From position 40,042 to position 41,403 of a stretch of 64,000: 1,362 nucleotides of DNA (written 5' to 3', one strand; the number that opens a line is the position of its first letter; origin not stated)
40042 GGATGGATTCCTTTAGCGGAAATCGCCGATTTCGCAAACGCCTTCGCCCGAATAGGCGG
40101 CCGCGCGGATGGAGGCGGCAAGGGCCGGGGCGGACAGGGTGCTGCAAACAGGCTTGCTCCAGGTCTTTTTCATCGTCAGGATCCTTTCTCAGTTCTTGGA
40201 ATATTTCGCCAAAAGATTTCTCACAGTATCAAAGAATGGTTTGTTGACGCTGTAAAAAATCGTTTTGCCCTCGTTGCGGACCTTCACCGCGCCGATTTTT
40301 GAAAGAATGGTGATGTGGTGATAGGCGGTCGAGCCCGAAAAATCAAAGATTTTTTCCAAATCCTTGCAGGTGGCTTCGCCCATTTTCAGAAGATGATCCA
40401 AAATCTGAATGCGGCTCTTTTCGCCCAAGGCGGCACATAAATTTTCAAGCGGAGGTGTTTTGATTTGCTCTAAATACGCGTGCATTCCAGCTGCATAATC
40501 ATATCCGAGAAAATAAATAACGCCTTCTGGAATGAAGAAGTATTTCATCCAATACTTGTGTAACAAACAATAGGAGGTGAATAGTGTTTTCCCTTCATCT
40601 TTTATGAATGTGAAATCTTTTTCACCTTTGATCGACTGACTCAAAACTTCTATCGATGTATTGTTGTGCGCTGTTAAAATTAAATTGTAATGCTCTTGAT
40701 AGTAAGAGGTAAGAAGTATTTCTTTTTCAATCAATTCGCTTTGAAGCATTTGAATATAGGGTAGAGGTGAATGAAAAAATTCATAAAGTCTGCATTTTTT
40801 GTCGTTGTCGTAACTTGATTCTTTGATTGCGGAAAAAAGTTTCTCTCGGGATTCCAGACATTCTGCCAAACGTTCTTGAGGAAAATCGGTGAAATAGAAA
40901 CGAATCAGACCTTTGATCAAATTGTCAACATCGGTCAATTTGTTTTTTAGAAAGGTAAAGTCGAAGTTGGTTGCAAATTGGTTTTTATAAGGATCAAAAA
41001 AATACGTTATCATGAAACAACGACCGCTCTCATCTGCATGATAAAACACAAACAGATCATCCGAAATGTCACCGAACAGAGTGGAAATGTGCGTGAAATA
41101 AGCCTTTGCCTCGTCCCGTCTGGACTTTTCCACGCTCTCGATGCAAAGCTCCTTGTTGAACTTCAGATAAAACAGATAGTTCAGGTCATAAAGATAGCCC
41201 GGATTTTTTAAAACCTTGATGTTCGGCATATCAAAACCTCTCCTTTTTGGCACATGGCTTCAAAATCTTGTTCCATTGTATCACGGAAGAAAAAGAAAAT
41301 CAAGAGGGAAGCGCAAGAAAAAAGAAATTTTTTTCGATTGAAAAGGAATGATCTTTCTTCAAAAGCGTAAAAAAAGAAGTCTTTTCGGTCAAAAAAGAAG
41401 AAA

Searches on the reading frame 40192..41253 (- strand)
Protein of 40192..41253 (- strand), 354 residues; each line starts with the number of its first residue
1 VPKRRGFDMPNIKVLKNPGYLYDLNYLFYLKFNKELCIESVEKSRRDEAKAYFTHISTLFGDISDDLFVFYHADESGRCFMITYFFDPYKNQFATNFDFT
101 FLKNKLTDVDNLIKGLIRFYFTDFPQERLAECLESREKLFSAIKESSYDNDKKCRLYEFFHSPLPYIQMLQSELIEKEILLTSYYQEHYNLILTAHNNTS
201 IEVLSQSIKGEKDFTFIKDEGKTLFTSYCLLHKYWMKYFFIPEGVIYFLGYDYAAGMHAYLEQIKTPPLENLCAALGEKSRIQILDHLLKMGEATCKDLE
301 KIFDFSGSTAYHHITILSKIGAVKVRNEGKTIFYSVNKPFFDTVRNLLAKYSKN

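Call 46: search_protein_families(library=pfam, proteins=[window:40192-41253:-], max_evalue=0.001)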
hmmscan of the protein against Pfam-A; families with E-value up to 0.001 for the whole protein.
window:40192-41253:- (354 aa): 2 families
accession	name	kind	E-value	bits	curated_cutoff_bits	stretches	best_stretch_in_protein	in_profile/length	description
PF12840.13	HTH_20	-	3.9e-07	30.4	27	1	276-326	1-51/51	Helix-turn-helix domain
PF01022.26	HTH_5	-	0.00031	21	22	1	279-323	2-45/47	Bacterial regulatory protein, arsR family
